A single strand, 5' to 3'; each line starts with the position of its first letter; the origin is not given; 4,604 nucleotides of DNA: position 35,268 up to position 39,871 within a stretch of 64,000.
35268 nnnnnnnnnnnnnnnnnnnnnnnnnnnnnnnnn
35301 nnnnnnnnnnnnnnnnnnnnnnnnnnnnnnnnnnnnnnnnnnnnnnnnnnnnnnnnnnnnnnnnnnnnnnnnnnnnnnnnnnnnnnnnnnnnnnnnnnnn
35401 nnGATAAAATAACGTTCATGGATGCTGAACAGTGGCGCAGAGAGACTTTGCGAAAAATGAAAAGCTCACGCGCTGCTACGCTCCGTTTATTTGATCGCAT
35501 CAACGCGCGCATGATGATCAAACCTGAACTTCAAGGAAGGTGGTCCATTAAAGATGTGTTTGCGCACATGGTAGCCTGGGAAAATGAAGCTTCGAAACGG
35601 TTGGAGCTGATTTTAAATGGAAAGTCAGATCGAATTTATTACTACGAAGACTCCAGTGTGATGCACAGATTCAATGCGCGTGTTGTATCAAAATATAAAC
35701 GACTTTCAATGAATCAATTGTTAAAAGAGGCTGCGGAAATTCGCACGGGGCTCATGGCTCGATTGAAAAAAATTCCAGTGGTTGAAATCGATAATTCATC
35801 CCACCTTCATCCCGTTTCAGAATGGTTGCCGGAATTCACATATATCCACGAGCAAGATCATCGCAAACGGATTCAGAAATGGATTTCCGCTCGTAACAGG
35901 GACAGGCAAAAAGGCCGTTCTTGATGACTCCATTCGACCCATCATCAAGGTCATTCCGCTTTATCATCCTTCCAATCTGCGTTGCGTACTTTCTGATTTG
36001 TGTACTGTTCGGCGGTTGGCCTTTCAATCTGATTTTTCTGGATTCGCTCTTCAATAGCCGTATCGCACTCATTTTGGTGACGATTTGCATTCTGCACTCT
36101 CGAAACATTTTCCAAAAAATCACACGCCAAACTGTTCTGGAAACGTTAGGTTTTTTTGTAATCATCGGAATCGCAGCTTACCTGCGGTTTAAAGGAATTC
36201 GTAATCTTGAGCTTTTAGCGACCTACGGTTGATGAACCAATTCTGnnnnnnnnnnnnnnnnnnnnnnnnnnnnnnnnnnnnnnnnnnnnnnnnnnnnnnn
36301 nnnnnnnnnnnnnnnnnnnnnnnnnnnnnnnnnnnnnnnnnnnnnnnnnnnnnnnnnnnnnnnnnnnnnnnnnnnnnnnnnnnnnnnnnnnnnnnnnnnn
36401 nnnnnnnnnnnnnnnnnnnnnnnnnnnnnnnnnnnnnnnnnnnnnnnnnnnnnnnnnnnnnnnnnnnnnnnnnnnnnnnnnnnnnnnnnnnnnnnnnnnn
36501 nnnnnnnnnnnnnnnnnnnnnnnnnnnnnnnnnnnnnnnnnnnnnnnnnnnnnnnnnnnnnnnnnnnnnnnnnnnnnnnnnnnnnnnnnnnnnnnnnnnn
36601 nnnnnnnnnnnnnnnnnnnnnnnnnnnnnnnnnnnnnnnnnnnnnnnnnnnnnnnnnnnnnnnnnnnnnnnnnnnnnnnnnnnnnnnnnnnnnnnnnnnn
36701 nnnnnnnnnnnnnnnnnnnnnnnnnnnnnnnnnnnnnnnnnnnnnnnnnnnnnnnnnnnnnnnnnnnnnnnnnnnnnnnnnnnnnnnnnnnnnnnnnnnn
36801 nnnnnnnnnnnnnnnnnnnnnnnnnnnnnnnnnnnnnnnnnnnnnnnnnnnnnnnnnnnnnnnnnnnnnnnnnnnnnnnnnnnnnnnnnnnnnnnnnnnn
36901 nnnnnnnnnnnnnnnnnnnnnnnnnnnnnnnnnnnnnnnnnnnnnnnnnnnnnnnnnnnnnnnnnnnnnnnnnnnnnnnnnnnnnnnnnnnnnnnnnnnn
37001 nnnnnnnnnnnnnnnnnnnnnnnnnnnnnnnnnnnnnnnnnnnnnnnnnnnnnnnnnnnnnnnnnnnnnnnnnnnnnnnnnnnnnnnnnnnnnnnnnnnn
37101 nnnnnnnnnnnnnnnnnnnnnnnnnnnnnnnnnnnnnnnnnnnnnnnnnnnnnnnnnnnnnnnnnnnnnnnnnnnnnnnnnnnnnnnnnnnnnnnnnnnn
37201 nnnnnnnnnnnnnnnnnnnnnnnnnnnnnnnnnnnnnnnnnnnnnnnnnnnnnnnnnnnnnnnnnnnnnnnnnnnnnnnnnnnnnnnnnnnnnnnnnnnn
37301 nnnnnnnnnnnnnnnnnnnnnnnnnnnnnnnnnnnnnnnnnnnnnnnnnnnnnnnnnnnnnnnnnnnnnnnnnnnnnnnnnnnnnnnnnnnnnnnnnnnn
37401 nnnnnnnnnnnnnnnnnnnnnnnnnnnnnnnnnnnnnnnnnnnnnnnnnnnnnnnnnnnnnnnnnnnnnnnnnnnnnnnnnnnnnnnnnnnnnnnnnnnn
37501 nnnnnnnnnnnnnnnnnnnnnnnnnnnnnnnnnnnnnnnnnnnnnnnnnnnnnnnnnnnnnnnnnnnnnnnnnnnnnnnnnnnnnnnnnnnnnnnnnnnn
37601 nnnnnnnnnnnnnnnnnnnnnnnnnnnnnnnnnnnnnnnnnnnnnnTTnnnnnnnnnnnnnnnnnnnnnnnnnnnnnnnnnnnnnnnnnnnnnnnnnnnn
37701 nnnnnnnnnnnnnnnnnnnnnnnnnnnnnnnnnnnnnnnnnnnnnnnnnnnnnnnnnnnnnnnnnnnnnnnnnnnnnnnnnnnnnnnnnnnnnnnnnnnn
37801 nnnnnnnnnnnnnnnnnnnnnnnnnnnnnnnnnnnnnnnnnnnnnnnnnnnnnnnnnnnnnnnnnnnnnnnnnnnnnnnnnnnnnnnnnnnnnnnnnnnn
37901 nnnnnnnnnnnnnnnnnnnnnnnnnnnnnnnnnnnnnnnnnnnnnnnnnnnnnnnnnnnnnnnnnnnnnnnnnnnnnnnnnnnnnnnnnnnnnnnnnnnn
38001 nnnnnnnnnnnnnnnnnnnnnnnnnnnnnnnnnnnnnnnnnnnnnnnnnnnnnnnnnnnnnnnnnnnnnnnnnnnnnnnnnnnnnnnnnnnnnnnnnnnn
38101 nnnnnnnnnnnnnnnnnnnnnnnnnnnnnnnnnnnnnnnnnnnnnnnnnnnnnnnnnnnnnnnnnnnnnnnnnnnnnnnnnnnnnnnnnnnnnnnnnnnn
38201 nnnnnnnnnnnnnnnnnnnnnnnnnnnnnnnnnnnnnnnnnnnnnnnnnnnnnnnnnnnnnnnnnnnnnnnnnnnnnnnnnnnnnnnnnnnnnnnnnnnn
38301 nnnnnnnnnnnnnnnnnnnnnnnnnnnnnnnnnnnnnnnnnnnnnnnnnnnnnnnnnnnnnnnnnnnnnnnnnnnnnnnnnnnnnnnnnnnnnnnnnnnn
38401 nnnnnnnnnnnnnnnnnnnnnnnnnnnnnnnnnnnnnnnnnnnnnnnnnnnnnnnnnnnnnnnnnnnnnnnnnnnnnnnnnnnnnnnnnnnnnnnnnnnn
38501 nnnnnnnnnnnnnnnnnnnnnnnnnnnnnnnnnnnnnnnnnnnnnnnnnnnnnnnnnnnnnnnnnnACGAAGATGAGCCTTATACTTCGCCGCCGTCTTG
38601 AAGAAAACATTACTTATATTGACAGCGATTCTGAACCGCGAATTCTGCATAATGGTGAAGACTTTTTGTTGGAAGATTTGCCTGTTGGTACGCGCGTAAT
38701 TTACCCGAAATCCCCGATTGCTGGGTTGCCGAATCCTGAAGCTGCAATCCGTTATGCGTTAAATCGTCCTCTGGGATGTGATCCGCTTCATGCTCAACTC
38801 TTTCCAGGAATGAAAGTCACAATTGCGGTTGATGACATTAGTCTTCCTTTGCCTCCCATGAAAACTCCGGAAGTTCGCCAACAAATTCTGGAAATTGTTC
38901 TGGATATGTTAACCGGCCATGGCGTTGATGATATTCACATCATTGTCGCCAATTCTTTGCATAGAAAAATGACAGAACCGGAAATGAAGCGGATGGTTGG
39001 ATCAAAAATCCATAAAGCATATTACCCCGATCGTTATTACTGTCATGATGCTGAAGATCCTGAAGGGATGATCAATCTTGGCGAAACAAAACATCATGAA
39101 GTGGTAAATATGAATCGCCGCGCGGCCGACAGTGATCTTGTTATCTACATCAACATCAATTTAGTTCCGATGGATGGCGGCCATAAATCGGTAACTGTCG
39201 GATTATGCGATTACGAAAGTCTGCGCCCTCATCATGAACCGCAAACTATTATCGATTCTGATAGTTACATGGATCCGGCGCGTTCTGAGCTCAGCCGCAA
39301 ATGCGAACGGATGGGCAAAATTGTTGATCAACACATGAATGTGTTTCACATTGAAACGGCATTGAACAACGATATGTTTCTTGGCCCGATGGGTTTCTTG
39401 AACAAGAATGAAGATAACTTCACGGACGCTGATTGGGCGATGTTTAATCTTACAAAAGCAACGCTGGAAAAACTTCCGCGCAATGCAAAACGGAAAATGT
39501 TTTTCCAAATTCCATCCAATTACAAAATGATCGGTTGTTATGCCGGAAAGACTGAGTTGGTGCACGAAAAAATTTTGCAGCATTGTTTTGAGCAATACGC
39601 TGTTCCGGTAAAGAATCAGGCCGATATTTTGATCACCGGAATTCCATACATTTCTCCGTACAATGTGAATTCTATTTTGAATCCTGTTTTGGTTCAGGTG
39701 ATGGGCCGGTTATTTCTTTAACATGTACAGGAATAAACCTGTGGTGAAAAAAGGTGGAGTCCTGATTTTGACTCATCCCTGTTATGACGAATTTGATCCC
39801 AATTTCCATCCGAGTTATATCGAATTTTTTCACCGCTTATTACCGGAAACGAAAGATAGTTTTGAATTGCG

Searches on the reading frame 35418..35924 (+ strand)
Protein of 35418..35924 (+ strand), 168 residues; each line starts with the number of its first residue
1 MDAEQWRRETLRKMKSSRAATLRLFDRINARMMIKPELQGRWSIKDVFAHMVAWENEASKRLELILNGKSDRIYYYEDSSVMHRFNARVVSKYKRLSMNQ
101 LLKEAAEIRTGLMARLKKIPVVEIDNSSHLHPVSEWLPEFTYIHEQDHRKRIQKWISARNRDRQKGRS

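Call 32: search_protein_families(library=pfam, proteins=[window:35418-35924:+], max_evalue=0.0001)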
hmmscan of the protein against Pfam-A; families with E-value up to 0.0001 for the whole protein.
window:35418-35924:+ (168 aa): 1 family
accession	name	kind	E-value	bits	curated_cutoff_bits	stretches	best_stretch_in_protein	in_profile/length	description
PF12867.12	DinB_2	-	9.1e-06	26.6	24.8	1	16-149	4-125/128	DinB superfamily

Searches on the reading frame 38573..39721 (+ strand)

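Call 32: search_protein_families(library=pfam, proteins=[window:38573-39721:+], max_evalue=0.0001)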
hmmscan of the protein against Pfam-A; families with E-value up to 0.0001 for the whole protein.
window:38573-39721:+ (382 aa): 1 family
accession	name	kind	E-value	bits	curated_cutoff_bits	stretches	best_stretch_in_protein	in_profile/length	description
PF09861.14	Lar_N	-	1.4e-36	126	23.3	1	42-227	18-197/204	Lactate racemase N-terminal domain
